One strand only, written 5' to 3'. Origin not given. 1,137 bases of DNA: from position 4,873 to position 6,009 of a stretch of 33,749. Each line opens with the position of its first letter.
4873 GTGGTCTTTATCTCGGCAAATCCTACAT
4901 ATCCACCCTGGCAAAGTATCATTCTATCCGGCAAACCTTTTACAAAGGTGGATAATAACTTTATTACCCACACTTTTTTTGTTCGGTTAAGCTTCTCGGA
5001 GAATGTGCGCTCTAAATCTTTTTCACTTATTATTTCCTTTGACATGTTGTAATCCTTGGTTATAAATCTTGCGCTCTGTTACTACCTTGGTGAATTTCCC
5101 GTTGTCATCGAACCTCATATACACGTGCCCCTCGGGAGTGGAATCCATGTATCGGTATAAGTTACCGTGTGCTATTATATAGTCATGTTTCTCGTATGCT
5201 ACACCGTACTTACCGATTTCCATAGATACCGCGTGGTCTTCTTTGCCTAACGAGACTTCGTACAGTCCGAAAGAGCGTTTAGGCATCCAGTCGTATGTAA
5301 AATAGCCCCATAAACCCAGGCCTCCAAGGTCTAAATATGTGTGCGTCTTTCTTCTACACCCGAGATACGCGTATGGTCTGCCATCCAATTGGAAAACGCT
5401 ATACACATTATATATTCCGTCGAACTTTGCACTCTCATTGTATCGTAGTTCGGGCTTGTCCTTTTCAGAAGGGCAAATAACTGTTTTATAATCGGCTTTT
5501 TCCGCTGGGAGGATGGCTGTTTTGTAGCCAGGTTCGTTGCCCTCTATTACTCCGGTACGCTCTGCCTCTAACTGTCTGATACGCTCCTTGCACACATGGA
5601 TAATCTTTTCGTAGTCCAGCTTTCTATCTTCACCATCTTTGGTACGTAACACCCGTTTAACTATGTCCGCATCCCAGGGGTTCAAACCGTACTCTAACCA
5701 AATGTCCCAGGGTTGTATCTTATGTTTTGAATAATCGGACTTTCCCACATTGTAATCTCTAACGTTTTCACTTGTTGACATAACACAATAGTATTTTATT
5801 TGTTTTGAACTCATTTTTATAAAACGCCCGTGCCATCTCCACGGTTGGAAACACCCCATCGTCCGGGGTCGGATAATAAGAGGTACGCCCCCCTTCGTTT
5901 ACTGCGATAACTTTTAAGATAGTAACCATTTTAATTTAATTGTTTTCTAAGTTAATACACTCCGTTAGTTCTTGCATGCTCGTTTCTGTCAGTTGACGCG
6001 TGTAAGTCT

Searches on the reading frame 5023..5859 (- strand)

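Call 72: search_protein_families(library=phrogs, proteins=[window:5023-5859:-], max_evalue=0.001)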
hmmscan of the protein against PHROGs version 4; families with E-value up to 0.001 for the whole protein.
window:5023-5859:- (278 aa): 1 family
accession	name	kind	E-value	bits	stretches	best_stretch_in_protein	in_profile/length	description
phrog_5839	-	unknown function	0.00036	21.6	1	35-104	5-71/128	-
